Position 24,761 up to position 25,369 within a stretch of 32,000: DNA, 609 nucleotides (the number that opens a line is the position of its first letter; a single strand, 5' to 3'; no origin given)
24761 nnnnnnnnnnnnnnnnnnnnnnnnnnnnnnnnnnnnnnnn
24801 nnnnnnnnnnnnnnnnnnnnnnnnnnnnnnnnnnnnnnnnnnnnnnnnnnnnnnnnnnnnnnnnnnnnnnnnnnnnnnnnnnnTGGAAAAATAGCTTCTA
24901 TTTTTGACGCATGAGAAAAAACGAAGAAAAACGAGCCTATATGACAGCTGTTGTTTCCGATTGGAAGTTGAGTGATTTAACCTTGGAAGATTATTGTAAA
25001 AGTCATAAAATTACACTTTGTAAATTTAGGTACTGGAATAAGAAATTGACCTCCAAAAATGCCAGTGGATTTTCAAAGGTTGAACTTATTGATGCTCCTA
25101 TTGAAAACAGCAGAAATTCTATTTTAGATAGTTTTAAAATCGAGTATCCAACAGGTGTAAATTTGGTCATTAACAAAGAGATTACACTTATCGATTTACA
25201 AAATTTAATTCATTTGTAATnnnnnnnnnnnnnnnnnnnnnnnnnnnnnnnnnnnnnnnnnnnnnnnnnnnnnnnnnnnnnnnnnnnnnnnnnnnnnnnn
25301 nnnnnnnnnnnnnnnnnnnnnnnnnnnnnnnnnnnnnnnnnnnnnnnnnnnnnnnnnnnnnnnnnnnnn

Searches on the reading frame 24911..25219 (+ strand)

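Call 5: search_protein_families(library=pfam, proteins=[window:24911-25219:+], max_evalue=0.01)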
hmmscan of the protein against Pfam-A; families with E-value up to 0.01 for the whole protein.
window:24911-25219:+ (102 aa): 0 families

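Call 8: search_protein_families(library=ncbifam, proteins=[window:24911-25219:+], max_evalue=0.01)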
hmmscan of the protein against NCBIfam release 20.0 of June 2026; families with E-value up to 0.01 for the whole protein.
window:24911-25219:+ (102 aa): 1 family
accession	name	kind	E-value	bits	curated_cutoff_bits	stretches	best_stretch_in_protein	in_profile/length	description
NF047593.1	IS66_ISAeme5_TnpA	equivalog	7.2e-15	55.2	28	1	6-85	1-77/79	IS66 family insertion sequence element accessory protein TnpA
